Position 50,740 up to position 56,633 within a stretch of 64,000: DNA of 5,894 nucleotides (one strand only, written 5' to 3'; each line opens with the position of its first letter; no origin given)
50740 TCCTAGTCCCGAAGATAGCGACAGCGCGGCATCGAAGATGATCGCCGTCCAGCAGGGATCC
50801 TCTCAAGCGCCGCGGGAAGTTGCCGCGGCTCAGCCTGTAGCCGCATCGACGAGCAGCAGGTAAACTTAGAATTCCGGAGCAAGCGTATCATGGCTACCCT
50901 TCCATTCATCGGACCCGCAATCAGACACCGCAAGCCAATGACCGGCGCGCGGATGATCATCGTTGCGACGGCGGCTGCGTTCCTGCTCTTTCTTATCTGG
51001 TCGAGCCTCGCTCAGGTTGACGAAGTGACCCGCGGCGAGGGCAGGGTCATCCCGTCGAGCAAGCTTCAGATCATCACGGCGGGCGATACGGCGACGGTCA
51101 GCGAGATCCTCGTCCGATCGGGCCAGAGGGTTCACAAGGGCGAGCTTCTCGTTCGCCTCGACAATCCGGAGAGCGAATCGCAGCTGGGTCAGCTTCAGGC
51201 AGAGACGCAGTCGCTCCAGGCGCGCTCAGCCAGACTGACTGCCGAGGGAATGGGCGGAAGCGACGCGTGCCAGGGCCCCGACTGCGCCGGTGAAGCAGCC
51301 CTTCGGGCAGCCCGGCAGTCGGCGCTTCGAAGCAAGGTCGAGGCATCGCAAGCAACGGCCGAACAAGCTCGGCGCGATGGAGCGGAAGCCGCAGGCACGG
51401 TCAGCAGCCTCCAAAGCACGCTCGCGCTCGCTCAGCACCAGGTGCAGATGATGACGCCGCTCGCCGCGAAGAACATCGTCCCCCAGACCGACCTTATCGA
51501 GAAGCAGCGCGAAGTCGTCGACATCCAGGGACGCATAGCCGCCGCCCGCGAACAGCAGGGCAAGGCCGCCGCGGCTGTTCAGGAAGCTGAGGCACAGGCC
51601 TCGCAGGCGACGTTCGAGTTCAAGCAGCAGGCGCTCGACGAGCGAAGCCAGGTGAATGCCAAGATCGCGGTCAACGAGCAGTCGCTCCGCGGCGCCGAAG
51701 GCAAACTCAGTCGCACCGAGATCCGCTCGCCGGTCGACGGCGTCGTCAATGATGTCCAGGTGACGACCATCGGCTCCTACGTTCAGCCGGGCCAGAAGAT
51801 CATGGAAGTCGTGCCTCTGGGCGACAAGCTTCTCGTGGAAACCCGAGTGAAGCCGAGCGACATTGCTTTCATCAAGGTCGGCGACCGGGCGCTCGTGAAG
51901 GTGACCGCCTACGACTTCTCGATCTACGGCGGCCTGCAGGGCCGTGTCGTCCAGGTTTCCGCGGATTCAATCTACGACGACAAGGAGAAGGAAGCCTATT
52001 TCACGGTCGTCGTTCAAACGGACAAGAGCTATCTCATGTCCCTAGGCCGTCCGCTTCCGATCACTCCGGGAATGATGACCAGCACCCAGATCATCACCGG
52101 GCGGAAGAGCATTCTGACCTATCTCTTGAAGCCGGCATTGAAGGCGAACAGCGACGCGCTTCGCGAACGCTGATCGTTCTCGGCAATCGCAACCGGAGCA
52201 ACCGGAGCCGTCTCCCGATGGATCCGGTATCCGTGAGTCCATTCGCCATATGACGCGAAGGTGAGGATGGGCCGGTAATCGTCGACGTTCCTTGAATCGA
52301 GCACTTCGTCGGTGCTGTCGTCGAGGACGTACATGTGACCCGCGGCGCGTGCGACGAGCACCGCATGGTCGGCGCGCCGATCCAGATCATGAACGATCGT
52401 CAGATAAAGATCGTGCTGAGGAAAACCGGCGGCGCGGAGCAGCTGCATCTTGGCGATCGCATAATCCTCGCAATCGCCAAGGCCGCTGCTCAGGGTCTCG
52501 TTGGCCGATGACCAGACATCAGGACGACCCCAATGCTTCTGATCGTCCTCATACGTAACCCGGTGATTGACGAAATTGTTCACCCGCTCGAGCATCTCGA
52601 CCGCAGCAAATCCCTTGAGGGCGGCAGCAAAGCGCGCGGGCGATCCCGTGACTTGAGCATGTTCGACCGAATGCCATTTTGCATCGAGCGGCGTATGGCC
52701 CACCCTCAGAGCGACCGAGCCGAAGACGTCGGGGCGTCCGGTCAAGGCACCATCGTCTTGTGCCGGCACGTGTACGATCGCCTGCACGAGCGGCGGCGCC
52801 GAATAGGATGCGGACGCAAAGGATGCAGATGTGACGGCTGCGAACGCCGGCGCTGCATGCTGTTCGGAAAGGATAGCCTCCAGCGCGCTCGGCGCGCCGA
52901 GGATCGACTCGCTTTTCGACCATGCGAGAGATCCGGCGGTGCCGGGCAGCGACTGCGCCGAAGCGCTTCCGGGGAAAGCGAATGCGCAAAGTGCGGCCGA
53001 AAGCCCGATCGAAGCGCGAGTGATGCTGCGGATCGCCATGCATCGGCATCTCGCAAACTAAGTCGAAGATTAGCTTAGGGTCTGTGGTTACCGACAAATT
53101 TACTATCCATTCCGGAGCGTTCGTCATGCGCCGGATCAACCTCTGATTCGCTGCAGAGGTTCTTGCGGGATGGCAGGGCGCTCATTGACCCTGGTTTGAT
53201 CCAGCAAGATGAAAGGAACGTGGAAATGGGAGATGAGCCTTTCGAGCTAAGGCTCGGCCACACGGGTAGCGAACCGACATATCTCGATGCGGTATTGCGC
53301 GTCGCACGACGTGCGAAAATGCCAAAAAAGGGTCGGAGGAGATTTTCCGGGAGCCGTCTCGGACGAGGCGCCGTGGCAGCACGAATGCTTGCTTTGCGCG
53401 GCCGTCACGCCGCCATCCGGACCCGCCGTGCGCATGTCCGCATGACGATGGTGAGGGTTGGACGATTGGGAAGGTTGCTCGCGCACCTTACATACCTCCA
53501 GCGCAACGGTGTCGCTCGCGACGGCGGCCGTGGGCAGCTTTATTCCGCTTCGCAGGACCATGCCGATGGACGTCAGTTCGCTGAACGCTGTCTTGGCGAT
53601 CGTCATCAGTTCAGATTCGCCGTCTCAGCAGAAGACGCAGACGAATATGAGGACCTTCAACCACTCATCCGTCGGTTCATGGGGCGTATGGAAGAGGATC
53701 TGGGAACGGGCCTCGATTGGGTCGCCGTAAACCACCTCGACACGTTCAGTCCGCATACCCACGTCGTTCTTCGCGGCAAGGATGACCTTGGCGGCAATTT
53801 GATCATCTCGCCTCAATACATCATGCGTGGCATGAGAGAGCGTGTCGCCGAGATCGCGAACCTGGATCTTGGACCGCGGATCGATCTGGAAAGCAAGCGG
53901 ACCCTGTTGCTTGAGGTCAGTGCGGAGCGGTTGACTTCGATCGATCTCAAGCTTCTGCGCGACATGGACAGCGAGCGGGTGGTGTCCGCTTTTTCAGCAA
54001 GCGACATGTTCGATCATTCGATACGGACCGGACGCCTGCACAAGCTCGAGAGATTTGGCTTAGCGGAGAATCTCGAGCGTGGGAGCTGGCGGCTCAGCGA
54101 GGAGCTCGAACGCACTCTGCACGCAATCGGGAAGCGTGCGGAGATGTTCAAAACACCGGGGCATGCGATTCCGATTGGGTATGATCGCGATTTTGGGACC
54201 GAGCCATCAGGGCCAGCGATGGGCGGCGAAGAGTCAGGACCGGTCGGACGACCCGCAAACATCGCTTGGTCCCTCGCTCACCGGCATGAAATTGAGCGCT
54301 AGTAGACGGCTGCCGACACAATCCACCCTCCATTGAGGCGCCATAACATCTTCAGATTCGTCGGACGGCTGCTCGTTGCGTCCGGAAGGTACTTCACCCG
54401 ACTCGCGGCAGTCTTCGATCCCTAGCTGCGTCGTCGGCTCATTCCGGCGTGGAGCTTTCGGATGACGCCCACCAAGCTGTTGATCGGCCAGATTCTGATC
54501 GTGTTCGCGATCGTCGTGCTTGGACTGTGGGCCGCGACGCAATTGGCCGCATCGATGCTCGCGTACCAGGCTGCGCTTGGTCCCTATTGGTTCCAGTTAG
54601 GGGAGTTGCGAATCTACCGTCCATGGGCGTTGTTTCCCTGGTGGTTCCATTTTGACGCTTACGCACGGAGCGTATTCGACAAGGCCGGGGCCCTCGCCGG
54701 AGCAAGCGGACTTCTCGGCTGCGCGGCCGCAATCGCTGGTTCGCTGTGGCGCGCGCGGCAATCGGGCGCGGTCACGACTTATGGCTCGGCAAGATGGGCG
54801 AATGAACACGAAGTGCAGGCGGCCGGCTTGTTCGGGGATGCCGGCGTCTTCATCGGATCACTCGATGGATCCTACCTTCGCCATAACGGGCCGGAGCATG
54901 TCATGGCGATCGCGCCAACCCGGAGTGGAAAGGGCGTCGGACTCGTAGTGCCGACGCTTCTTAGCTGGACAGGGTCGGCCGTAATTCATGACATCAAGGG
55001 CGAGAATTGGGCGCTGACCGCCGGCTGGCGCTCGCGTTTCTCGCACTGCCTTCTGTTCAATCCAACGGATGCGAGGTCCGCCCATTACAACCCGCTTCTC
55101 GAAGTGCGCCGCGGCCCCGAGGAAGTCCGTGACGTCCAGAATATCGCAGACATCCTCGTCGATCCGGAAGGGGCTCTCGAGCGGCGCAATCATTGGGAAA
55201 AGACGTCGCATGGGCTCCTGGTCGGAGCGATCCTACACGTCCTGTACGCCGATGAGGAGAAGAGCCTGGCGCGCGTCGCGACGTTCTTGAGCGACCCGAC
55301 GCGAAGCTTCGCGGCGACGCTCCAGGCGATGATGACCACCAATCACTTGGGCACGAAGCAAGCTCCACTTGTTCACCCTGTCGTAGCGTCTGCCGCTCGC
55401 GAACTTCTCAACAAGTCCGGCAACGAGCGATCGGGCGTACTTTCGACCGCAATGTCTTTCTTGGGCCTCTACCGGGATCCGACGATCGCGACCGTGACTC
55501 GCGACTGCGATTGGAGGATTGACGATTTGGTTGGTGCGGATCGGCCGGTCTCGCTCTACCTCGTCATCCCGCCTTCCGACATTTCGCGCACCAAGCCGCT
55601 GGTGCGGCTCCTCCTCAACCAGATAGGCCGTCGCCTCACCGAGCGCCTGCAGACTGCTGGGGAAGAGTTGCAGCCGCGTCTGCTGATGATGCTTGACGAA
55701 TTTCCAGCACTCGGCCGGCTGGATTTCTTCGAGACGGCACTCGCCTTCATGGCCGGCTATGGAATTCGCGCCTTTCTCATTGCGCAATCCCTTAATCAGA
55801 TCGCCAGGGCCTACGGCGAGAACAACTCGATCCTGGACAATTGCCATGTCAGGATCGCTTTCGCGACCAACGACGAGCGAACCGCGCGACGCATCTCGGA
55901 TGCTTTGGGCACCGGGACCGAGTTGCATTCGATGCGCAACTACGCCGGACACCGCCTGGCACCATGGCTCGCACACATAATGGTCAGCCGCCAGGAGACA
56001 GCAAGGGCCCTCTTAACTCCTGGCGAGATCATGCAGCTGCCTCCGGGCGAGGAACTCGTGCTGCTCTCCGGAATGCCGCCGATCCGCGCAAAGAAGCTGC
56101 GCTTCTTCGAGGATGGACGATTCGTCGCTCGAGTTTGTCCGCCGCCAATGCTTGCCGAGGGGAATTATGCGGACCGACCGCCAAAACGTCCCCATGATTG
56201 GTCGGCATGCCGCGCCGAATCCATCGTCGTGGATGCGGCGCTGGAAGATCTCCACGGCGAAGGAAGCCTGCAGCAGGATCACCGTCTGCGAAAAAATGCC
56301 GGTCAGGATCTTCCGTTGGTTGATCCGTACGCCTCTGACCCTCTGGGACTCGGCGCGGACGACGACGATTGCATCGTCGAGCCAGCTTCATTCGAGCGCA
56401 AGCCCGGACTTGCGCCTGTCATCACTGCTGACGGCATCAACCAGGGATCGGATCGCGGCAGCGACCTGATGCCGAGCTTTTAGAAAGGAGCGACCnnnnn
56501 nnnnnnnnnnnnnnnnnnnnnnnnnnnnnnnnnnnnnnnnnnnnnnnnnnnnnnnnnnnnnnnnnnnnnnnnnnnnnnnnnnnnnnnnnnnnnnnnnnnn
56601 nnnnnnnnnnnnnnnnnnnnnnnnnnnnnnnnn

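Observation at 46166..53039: Self-contained Lap-like adhesin release system with LapG but no LapD in view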

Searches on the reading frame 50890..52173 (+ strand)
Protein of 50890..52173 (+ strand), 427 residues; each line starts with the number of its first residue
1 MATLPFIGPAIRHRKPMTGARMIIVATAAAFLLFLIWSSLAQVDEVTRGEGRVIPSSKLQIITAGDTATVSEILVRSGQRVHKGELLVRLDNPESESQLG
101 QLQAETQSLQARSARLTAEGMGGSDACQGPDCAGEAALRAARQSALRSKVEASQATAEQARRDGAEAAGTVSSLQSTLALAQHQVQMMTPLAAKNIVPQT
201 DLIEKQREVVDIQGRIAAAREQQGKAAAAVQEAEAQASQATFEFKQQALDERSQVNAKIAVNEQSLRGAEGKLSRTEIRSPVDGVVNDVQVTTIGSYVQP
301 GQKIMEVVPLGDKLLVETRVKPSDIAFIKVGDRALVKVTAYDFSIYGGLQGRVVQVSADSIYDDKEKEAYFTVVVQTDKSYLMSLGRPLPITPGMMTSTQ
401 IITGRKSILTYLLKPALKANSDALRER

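Call 3: search_protein_families(library=pfam, proteins=[window:50890-52173:+])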
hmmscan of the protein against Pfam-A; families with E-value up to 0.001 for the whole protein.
window:50890-52173:+ (427 aa): 4 families
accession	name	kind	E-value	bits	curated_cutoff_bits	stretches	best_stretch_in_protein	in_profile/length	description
PF13437.12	HlyD_3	-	8.2e-19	68.7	22.2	1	278-394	2-106/106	HlyD family secretion protein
PF16576.10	HlyD_D23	-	3.5e-09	36.7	30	1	201-344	68-175/214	Barrel-sandwich domain of CusB or HlyD membrane-fusion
PF13533.13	Biotin_lipoyl_2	-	1.7e-06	28.1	29.8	0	68-91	9-32/32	Biotin-lipoyl like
PF00364.28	Biotin_lipoyl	-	5.7e-05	23.3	22.1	0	62-90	45-73/73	Biotin-requiring enzyme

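Call 7: search_protein_families(library=ncbifam, proteins=[window:50890-52173:+], max_evalue=0.01)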
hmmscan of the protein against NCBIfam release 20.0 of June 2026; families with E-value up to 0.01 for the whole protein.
window:50890-52173:+ (427 aa): 11 families
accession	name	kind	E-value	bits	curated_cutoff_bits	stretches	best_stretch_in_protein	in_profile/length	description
TIGR01843.1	type_I_hlyD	subfamily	6e-104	348.3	208.65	1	20-427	4-422/422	HlyD family type I secretion periplasmic adaptor subunit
TIGR00998.1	8a0101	subfamily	6.4e-22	77.9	390.8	1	22-354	7-279/334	EmrA/EmrK family multidrug efflux transporter periplasmic adaptor subunit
TIGR03794.1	NHLM_micro_HlyD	equivalog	1.2e-17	63.9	156.2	1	23-358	22-338/421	NHLP bacteriocin system secretion protein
TIGR01000.1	bacteriocin_acc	subfamily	1.9e-16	60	258.85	2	160-414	198-451/457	bacteriocin secretion accessory protein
TIGR01730.1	RND_mfp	subfamily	3.3e-16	59.2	94.9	2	212-342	62-199/322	efflux RND transporter periplasmic adaptor subunit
TIGR02971.1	heterocyst_DevB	subfamily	2.4e-14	53.5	129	1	51-357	5-279/327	ABC exporter membrane fusion protein, DevB family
NF007785.0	PRK10476.1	equivalog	1.8e-13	50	376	2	142-356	94-284/347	multidrug transporter subunit MdtN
NF008606.0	PRK11578.1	equivalog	4.9e-08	32.5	342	1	215-340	126-249/371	macrolide transporter subunit MacA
NF002939.0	PRK03598.1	equivalog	2.3e-07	30.3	393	2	192-348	127-275/332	secretion protein HlyD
NF045904.1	RND-peri-MexE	equivalog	1.2e-05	24.4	714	1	69-162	73-167/390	multidrug efflux RND transporter periplasmic adaptor subunit MexE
NF007850.1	PRK10559.1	equivalog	1.5e-05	24.3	400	0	235-335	110-205/303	p-hydroxybenzoic acid efflux pump subunit AaeA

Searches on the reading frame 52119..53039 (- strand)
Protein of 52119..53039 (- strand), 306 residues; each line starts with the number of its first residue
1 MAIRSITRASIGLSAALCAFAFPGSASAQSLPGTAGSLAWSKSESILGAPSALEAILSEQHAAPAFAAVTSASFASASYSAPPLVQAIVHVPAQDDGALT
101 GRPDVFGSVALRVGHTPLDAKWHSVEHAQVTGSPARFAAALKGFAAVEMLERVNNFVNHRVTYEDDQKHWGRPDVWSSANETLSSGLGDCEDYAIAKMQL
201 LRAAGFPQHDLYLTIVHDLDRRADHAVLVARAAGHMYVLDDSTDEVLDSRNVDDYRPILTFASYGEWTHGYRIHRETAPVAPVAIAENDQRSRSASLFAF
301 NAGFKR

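Call 3: search_protein_families(library=pfam, proteins=[window:52119-53039:-])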
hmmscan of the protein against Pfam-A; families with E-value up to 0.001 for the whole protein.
window:52119-53039:- (306 aa): 3 families
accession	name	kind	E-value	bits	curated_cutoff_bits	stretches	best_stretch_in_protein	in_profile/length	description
PF06035.17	Peptidase_C93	-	1.1e-21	77.7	27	1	146-251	38-137/162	Bacterial transglutaminase-like cysteine proteinase BTLCP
PF01841.26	Transglut_core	-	1.6e-07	32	23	1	147-207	15-71/108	Transglutaminase-like superfamily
PF04473.18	DUF553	-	1.4e-06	28.2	20.5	1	138-242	7-114/140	Transglutaminase-like domain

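Call 7: search_protein_families(library=ncbifam, proteins=[window:52119-53039:-], max_evalue=0.01)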
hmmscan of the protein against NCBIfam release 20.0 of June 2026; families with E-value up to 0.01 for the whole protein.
window:52119-53039:- (306 aa): 1 family
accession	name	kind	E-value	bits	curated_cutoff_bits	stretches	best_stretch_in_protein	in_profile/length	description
NF045674.1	CystProtLapG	equivalog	1.9e-23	82.8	320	1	144-270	61-189/221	cysteine protease LapG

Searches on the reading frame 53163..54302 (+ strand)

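Call 3: search_protein_families(library=pfam, proteins=[window:53163-54302:+])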
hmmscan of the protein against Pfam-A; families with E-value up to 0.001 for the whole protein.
window:53163-54302:+ (379 aa): 1 family
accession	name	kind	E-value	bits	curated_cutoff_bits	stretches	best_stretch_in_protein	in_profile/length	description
PF11843.13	DUF3363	-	5.9e-08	32.6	28.4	1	289-331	2-44/375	Protein of unknown function (DUF3363)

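Call 7: search_protein_families(library=ncbifam, proteins=[window:53163-54302:+], max_evalue=0.01)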
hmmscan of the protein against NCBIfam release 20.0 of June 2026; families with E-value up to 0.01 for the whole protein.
window:53163-54302:+ (379 aa): 1 family
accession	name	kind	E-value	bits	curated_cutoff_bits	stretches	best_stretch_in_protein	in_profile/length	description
NF041267.1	relax_RlxS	exception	4.7e-110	369.2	850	1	26-331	2-316/654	relaxase/mobilization nuclease RlxS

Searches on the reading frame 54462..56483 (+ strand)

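Call 3: search_protein_families(library=pfam, proteins=[window:54462-56483:+])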
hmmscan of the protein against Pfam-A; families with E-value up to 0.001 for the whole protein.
window:54462-56483:+ (673 aa): 3 families
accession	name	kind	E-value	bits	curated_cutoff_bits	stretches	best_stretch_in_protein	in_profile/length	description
PF02534.20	T4SS-DNA_transf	-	9.3e-99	331.8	20.1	1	112-561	2-458/468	Type IV secretory system Conjugative DNA transfer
PF12696.13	TraG-D_C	-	6.7e-28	97.6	22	1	406-527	1-125/126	TraM recognition site of TraD and TraG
PF10412.15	TrwB_AAD_bind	-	4.5e-27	95.4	20.5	2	370-537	213-377/387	Type IV secretion-system coupling protein DNA-binding domain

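Call 7: search_protein_families(library=ncbifam, proteins=[window:54462-56483:+], max_evalue=0.01)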
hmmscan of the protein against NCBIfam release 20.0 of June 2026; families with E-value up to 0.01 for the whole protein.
window:54462-56483:+ (673 aa): 9 families
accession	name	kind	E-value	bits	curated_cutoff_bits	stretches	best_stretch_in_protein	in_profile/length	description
NF010450.0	PRK13876.1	subfamily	0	1088.7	674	1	1-591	1-587/667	IncP-type conjugal transfer protein TraG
NF010453.0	PRK13880.1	subfamily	7.3e-139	463.8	586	1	12-558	26-605/630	conjugal transfer coupling protein TraG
NF010472.0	PRK13897.1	equivalog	2.2e-81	274.3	728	1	105-564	119-566/657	type IV secretion system component VirD4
NF010424.0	PRK13850.1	equivalog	2.5e-54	184.6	681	1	105-552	91-534/670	type IV secretion system ATPase VirD4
NF045973.1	conju_CD1115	equivalog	4.7e-53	180.6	250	1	140-549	20-436/442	VirD4-like conjugal transfer protein, CD1115 family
NF010394.0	PRK13822.1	subfamily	2.1e-30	106.1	443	1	144-545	224-618/643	conjugal transfer coupling protein TraG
TIGR02767.1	TraG-Ti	equivalog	2.6e-23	82.7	686.2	1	143-550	210-610/623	Ti-type conjugative transfer system protein TraG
TIGR02759.1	TraD_Ftype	equivalog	4.7e-15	55.4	521.35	1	197-550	227-553/566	type IV conjugative transfer system coupling protein TraD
TIGR03743.1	SXT_TraD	subfamily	3.5e-05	22.5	366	1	400-538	481-626/636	conjugative transfer system coupling protein TraD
